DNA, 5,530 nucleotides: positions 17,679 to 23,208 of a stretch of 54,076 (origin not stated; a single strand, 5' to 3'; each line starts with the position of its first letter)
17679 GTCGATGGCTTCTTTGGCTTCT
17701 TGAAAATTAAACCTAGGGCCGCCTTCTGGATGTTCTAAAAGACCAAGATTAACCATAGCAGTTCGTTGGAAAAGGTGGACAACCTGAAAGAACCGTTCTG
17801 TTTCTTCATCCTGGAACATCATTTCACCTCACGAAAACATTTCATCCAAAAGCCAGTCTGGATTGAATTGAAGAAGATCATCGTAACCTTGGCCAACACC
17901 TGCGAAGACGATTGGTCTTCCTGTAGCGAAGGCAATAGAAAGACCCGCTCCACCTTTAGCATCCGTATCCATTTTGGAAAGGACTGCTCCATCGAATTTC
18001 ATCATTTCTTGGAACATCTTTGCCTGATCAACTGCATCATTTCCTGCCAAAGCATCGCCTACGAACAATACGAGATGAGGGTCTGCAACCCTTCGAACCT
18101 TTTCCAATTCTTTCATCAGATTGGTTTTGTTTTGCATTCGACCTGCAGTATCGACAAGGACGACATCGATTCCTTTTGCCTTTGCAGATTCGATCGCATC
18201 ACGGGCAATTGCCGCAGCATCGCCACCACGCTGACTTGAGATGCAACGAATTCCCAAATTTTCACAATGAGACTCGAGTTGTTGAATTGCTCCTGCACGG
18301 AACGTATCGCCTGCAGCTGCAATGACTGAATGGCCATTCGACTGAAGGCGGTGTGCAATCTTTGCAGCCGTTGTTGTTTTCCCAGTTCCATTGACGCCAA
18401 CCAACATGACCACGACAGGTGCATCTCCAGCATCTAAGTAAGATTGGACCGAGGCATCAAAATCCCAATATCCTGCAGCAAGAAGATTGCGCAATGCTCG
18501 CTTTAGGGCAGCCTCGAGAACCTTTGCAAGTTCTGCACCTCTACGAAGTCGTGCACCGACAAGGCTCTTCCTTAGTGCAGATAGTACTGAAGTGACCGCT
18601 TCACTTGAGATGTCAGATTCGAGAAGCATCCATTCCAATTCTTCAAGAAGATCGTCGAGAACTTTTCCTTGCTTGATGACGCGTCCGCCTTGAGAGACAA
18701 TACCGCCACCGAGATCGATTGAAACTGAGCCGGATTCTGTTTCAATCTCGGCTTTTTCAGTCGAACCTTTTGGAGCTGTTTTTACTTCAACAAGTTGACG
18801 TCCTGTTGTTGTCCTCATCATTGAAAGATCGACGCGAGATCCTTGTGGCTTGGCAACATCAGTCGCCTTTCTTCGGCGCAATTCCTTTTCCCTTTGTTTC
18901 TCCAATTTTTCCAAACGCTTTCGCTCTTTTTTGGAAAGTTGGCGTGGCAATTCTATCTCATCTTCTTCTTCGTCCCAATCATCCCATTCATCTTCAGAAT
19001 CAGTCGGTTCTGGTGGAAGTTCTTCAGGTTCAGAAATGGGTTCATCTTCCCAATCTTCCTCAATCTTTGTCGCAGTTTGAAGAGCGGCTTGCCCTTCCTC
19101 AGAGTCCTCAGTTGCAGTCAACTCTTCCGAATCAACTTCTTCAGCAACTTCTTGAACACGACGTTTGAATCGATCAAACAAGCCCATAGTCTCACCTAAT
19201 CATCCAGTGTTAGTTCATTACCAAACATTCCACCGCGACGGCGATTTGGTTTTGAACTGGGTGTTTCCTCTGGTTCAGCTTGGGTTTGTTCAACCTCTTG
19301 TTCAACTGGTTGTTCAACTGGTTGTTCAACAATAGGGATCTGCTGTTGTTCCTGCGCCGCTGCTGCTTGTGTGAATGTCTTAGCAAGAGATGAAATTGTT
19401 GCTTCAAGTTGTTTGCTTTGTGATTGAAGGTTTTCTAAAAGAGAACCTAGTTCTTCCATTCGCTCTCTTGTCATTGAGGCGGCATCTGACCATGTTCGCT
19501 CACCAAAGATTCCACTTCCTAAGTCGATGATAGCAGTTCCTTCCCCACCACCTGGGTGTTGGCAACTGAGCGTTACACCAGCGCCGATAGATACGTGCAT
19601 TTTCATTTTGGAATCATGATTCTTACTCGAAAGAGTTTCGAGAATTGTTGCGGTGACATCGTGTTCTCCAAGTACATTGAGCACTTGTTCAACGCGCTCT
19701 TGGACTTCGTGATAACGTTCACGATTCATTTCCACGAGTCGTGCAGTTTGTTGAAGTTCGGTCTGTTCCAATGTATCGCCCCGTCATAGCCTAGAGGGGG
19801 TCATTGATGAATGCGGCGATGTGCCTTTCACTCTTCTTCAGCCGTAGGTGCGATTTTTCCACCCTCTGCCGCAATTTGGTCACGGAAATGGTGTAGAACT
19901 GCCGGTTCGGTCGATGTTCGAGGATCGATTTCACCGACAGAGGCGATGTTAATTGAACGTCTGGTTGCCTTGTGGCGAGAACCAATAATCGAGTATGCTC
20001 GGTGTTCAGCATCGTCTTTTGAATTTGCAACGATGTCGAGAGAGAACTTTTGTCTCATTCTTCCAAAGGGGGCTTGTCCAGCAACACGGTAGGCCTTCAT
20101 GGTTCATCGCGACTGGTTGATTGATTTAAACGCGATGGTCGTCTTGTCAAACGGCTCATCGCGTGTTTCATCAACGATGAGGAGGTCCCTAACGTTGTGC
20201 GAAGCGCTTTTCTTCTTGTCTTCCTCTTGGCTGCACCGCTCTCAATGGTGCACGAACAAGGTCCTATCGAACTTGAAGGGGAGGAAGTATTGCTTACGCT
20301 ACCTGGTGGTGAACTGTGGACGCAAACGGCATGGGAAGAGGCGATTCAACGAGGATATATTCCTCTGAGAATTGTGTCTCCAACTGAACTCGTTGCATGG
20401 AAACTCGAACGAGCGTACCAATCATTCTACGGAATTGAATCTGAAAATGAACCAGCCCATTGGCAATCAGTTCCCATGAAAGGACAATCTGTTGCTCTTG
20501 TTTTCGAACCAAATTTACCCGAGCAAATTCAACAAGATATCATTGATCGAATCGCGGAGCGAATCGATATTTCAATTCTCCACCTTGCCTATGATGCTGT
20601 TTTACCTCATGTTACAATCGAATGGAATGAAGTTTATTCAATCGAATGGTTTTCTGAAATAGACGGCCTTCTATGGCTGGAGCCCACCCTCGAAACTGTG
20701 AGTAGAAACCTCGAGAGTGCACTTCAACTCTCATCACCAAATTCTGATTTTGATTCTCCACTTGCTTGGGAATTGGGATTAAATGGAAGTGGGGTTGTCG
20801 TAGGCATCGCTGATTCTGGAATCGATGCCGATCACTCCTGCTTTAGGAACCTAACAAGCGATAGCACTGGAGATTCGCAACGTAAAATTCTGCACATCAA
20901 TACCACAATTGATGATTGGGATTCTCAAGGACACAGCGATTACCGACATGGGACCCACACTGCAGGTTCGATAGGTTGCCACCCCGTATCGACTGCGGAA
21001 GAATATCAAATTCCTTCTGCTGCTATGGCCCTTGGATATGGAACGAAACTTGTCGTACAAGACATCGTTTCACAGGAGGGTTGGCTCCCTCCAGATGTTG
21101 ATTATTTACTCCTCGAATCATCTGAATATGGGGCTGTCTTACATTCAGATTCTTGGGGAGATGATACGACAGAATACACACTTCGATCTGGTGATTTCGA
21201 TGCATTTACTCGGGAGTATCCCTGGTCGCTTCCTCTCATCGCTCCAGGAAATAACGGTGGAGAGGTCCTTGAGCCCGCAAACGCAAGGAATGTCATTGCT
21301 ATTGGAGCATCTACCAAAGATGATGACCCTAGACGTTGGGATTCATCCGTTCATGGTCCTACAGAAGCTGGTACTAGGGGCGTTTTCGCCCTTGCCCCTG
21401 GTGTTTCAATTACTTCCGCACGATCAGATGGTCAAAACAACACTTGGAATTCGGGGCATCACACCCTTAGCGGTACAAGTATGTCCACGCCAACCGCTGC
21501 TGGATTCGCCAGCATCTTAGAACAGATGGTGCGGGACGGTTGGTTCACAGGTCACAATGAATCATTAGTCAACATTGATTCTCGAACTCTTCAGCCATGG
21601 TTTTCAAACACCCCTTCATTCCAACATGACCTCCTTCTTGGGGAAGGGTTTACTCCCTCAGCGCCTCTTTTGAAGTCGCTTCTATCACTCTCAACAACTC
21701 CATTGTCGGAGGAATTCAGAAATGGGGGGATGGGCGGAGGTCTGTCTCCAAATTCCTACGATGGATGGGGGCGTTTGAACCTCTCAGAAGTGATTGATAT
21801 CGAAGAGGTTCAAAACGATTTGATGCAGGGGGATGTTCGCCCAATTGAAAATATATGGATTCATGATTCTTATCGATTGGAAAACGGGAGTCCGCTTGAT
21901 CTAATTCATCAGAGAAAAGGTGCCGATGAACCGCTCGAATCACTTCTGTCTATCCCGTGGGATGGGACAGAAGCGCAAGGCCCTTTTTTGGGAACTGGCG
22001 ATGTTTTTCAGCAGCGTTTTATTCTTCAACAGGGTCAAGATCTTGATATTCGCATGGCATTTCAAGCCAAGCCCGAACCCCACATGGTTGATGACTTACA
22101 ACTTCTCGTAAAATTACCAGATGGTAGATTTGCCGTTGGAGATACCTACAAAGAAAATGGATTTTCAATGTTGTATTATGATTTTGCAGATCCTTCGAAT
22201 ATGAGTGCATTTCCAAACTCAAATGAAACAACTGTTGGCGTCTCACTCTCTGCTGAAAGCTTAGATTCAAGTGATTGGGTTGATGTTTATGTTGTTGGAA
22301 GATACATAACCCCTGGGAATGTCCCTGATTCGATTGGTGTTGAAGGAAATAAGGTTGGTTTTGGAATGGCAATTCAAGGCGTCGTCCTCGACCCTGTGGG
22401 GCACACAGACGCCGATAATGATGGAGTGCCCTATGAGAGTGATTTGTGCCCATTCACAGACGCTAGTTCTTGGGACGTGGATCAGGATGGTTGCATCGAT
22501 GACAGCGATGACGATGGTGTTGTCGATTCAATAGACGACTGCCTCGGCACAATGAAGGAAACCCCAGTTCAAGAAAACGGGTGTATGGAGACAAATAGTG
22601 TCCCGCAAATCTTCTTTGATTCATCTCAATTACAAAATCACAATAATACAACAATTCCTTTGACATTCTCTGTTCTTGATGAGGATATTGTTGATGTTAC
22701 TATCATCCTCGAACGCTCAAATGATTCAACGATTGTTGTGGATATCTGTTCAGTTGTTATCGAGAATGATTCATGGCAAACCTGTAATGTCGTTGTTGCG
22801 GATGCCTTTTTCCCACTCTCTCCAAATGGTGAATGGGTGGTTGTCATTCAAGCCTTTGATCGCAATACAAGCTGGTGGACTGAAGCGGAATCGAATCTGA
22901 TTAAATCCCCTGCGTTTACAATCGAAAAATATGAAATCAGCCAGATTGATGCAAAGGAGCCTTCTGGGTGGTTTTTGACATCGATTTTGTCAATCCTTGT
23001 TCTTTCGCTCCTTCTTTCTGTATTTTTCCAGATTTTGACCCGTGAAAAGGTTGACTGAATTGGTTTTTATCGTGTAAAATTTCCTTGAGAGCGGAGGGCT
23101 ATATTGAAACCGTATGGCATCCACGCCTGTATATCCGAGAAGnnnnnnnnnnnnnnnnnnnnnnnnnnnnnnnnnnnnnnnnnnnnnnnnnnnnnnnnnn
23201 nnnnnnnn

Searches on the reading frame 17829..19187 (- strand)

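Call 78: search_protein_families(library=pfam, proteins=[window:17829-19187:-], max_evalue=0.0001)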
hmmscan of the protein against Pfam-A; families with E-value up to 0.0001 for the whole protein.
window:17829-19187:- (452 aa): 9 families
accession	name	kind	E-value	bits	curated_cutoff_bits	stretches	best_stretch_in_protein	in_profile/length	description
PF00448.28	SRP54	-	1e-70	237.8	22.7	1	257-451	1-195/196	SRP54-type protein, GTPase domain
PF13604.12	AAA_30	-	1.6e-08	34.9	27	1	258-396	19-141/191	AAA domain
PF02881.24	SRP54_N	-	3.9e-08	33.8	22.4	1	173-228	15-75/75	SRP54-type protein, helical bundle domain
PF03308.22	MeaB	-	6.2e-07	29.1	23.1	1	253-360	30-146/273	Methylmalonyl Co-A mutase-associated GTPase MeaB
PF13207.12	AAA_17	-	6.3e-07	30.2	27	1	263-376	1-108/136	AAA domain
PF06414.18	Zeta_toxin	-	1.8e-06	28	22.3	1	254-363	13-119/199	Zeta toxin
PF13401.12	AAA_22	-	2.9e-06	28.1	27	1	259-367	7-113/130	AAA domain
PF00004.35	AAA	-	2.4e-05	25.2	21.2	1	260-355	1-73/131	ATPase family associated with various cellular activities (AAA)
PF01583.26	APS_kinase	-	3.3e-05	24.4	21.1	1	257-305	2-50/152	Adenylylsulphate kinase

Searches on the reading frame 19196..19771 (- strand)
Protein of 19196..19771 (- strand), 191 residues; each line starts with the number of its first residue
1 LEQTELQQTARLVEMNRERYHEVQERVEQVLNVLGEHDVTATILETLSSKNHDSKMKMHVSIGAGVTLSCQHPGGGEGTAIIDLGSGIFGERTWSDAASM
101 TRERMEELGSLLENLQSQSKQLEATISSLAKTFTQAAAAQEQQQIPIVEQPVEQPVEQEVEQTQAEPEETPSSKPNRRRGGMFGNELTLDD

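Call 3: search_protein_families(library=pfam, proteins=[window:19196-19771:-], max_evalue=0.01)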
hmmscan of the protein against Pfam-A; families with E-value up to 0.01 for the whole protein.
window:19196-19771:- (191 aa): 1 family
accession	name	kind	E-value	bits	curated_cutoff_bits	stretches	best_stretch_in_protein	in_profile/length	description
PF02996.22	Prefoldin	-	9.4e-11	42.1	23.2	1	22-137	7-118/120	Prefoldin subunit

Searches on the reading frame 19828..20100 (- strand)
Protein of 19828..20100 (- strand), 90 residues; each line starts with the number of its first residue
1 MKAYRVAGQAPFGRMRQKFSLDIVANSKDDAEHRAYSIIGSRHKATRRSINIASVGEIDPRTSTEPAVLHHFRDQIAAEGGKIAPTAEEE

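Call 3: search_protein_families(library=pfam, proteins=[window:19828-20100:-], max_evalue=0.01)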
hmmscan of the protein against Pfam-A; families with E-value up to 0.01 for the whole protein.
window:19828-20100:- (90 aa): 1 family
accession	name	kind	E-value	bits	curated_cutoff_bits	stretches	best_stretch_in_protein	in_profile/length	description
PF01775.22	Ribosomal_L18A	-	1.6e-12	47.9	22.9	1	1-55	1-58/59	Ribosomal proteins 50S-L18Ae/60S-L20/60S-L18A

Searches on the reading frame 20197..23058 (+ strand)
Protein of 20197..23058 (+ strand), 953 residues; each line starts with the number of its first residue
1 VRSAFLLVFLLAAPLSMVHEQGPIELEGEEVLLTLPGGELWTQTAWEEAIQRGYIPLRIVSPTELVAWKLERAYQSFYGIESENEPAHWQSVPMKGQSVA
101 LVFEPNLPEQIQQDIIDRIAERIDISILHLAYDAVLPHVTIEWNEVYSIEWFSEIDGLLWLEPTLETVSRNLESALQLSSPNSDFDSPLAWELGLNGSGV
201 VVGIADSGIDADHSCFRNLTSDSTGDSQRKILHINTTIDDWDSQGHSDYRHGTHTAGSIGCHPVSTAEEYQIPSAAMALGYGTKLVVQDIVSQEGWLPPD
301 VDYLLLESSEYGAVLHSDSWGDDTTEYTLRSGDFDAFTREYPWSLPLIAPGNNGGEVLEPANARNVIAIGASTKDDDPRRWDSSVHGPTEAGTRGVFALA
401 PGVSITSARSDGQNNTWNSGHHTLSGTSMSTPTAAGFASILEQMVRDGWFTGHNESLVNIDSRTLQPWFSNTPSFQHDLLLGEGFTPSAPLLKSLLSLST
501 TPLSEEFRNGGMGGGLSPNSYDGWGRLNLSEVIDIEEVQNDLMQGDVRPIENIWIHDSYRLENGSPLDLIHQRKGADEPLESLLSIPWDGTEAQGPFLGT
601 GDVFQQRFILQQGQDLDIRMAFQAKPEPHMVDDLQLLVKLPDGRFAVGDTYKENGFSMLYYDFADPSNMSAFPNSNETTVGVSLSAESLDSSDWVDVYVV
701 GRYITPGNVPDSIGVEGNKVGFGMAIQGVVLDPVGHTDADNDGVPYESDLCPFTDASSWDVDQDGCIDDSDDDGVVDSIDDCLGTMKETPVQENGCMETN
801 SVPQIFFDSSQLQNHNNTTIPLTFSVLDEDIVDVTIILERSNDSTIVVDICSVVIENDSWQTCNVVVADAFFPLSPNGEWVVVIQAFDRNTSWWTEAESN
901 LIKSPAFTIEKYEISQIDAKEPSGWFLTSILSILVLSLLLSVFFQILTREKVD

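Call 3: search_protein_families(library=pfam, proteins=[window:20197-23058:+], max_evalue=0.01)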
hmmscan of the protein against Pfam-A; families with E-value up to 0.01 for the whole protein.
window:20197-23058:+ (953 aa): 1 family
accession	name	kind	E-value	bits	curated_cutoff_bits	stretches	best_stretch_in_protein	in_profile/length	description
PF00082.27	Peptidase_S8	-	5.4e-23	82.2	21.8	1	197-451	1-261/288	Subtilase family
